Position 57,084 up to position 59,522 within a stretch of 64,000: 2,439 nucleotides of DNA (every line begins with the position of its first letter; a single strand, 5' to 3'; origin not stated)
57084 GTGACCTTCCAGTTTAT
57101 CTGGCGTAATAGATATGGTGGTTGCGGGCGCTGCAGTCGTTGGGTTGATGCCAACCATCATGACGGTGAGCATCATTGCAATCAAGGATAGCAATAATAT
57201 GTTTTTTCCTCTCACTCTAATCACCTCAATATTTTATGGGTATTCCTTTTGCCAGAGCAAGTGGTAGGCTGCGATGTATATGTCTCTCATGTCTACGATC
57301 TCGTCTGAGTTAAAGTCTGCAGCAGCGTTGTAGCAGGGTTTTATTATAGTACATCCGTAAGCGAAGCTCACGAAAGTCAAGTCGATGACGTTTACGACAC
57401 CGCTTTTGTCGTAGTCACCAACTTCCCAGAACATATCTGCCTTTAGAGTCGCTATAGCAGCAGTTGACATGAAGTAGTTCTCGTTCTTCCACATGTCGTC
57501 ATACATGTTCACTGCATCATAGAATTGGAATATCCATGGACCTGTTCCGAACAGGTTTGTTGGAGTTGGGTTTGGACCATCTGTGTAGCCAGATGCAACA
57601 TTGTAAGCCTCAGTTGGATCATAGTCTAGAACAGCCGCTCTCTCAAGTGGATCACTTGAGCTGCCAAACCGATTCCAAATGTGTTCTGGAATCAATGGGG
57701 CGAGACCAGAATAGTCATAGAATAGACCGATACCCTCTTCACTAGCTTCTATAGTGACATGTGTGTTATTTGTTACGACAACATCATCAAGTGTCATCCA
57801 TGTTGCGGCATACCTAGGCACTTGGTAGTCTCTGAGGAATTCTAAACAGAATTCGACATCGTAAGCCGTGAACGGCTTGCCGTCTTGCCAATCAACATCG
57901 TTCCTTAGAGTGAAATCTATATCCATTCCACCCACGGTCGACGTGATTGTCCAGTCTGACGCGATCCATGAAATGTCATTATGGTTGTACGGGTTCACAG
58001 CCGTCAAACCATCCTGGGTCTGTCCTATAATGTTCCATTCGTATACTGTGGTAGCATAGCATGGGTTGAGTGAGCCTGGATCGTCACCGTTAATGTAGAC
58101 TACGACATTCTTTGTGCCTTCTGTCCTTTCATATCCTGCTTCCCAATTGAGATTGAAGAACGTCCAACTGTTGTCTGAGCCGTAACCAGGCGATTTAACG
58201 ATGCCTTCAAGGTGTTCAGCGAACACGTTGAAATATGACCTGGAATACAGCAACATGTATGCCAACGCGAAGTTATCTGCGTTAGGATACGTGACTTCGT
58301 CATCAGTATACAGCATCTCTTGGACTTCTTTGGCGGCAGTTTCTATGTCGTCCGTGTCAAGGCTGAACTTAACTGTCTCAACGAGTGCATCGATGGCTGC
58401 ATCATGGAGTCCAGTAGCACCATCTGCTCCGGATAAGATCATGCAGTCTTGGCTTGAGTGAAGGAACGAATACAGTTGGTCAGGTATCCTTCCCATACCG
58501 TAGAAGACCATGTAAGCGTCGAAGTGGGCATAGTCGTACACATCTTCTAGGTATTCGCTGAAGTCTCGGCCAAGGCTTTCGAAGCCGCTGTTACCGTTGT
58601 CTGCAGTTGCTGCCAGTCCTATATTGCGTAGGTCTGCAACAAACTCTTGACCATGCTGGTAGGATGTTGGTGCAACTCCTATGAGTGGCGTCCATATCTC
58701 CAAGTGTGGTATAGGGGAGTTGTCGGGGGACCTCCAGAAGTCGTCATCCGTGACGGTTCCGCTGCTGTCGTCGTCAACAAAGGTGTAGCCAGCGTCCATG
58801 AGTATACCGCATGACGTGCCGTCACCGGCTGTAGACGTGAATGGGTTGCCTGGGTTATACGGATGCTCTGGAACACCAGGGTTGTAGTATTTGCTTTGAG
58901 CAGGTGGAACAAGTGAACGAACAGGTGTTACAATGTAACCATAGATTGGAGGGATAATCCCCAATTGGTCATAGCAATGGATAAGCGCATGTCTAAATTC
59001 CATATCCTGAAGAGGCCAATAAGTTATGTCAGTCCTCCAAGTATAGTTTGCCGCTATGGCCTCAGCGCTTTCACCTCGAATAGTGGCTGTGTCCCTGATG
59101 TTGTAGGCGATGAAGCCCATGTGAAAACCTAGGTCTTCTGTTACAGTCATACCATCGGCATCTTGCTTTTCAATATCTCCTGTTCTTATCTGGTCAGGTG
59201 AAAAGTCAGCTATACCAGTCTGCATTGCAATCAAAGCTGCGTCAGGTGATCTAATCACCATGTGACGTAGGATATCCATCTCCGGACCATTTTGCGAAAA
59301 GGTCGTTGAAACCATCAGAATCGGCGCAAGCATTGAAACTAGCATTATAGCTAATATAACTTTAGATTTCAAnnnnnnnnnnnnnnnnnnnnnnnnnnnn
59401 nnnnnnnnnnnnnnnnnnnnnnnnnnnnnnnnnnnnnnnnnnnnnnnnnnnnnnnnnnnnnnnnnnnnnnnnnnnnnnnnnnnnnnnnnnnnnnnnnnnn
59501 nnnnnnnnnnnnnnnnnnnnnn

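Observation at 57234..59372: ABC-transporter substrate-binding protein carrying a dockerin: tethering of a solute receptor through a cohesin scaffold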

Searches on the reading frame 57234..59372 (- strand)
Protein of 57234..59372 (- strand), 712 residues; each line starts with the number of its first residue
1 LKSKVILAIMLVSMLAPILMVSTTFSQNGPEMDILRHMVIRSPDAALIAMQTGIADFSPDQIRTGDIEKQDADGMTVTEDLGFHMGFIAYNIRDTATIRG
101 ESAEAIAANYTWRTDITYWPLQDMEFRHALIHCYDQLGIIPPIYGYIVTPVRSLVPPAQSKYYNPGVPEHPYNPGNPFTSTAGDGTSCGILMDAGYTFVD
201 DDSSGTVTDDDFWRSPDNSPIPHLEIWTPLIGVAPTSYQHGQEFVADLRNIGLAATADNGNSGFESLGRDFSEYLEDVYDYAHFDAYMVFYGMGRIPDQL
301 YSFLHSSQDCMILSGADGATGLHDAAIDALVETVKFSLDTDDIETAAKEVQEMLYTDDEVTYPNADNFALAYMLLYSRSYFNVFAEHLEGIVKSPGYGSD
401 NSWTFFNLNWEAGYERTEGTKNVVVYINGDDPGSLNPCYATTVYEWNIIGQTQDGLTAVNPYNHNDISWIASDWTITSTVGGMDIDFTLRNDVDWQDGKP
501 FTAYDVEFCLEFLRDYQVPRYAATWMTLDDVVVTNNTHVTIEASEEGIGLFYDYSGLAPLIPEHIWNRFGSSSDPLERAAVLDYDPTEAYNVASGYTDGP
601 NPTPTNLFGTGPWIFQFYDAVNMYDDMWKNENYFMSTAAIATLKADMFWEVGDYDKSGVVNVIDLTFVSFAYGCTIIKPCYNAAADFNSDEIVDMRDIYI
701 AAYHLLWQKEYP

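Call 3: search_protein_families(library=pfam, proteins=[window:57234-59372:-], max_evalue=0.1)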
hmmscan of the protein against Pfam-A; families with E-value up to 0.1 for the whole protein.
window:57234-59372:- (712 aa): 2 families
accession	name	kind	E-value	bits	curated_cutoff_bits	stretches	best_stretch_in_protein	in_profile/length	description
PF00496.27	SBP_bac_5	-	4.7e-26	92.2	32.4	2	469-640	5-148/368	Bacterial extracellular solute-binding proteins, family 5 Middle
PF00404.24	Dockerin_1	-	0.00063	20.3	22.9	1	652-700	2-51/57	Dockerin type I domain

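Call 4: search_protein_families(library=ncbifam, proteins=[window:57234-59372:-], max_evalue=0.1)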
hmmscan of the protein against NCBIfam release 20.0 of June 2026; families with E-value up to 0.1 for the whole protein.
window:57234-59372:- (712 aa): 10 families
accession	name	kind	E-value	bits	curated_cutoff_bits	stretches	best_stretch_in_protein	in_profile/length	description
NF045467.1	Opp4A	equivalog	1.5e-10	40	650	1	423-523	37-135/556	oligopeptide ABC transporter substrate-binding protein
TIGR02294.1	nickel_nikA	equivalog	1.1e-06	27.5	393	1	467-541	49-122/501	nickel ABC transporter substrate-binding protein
NF011684.0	PRK15104.1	equivalog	8.4e-05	21.5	947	1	420-517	37-130/543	oligopeptide ABC transporter substrate-binding protein OppA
TIGR04028.1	SBP_KPN_01854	hypoth_equivalog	0.00045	18.9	468.5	1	445-507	23-84/509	TIGR04028 family ABC transporter substrate-binding protein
NF043070.1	DppA_dipep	equivalog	0.0077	14.8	1005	0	117-176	300-358/535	dipeptide ABC transporter periplasmic-binding protein DppA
NF007287.0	PRK09755.1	equivalog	0.0078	15.1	1098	1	421-514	32-120/535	ABC transporter substrate-binding protein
NF047575.1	opine_bind_CntA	exception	0.0078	14.8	800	1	469-531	80-137/535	staphylopine-dependent metal ABC transporter substrate-binding lipoprotein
NF045468.1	Opp5A_nikA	equivalog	0.03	12.8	600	1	468-511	59-99/488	nickel ABC transporter substrate-binding protein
NF011689.0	PRK15109.1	equivalog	0.059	12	560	0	425-503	37-114/547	ABC transporter substrate-binding protein SapA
NF005426.0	PRK07008.1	equivalog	0.091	11.4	822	0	280-337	78-135/545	3-(methylthio)propionyl-CoA ligase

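Call 5: search_solved_structures(query=window:57234-59372:-, max_evalue=1, show_alignments=3)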
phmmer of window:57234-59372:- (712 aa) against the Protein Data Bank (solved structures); distinct sequences matched with E-value up to 1: 44.
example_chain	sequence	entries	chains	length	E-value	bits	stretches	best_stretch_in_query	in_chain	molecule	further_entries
8are_A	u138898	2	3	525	1.4e-06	30.3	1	425-515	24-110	Oligopeptide-binding protein OppA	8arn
4oet_A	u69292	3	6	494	2.6e-06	29.4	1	433-566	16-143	Putative peptide ABC-transport system periplasmic peptide-binding protein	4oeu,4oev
8spm_A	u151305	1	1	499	1.3e-05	27.1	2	466-533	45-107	Nickel ABC transporter, nickel/metallophore periplasmic binding protein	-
3qim_A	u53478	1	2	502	1.3e-05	27.1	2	466-533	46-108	Nickel-binding periplasmic protein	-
3mzb_A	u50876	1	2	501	1.3e-05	27.1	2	466-533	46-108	Nickel-binding periplasmic protein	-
9t0v_A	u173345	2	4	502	1.3e-05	27.1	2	466-533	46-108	Nickel-binding periplasmic protein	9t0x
1zlq_A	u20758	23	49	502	1.3e-05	27.1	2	466-533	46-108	Nickel-binding periplasmic protein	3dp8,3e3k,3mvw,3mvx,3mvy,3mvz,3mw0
1uiu_A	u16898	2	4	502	1.3e-05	27.1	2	466-533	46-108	Nickel-binding periplasmic protein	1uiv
1vr5_A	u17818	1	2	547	2.1e-05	26.4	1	447-568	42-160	oligopeptide ABC transporter, periplasmic oligopeptide-binding protein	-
4pft_A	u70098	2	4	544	2.2e-05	26.3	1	447-568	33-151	ABC transporter substrate-binding protein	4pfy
4pfu_A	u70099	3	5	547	2.6e-05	26.1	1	459-568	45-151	ABC transporter substrate-binding protein | Mannoside ABC transport system, sugar-binding protein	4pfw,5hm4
2noo_A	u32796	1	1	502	3.9e-05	25.5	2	465-505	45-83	Nickel-binding periplasmic protein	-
6lzv_A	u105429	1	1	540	4.9e-05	25.2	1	483-570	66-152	Peptide ABC transporter, periplasmic peptide-binding protein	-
5yqw_A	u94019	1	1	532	5e-05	25.1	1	483-570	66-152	Peptide ABC transporter, periplasmic peptide-binding protein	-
6lzt_A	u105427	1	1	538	5e-05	25.1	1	483-570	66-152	Peptide ABC transporter, periplasmic peptide-binding protein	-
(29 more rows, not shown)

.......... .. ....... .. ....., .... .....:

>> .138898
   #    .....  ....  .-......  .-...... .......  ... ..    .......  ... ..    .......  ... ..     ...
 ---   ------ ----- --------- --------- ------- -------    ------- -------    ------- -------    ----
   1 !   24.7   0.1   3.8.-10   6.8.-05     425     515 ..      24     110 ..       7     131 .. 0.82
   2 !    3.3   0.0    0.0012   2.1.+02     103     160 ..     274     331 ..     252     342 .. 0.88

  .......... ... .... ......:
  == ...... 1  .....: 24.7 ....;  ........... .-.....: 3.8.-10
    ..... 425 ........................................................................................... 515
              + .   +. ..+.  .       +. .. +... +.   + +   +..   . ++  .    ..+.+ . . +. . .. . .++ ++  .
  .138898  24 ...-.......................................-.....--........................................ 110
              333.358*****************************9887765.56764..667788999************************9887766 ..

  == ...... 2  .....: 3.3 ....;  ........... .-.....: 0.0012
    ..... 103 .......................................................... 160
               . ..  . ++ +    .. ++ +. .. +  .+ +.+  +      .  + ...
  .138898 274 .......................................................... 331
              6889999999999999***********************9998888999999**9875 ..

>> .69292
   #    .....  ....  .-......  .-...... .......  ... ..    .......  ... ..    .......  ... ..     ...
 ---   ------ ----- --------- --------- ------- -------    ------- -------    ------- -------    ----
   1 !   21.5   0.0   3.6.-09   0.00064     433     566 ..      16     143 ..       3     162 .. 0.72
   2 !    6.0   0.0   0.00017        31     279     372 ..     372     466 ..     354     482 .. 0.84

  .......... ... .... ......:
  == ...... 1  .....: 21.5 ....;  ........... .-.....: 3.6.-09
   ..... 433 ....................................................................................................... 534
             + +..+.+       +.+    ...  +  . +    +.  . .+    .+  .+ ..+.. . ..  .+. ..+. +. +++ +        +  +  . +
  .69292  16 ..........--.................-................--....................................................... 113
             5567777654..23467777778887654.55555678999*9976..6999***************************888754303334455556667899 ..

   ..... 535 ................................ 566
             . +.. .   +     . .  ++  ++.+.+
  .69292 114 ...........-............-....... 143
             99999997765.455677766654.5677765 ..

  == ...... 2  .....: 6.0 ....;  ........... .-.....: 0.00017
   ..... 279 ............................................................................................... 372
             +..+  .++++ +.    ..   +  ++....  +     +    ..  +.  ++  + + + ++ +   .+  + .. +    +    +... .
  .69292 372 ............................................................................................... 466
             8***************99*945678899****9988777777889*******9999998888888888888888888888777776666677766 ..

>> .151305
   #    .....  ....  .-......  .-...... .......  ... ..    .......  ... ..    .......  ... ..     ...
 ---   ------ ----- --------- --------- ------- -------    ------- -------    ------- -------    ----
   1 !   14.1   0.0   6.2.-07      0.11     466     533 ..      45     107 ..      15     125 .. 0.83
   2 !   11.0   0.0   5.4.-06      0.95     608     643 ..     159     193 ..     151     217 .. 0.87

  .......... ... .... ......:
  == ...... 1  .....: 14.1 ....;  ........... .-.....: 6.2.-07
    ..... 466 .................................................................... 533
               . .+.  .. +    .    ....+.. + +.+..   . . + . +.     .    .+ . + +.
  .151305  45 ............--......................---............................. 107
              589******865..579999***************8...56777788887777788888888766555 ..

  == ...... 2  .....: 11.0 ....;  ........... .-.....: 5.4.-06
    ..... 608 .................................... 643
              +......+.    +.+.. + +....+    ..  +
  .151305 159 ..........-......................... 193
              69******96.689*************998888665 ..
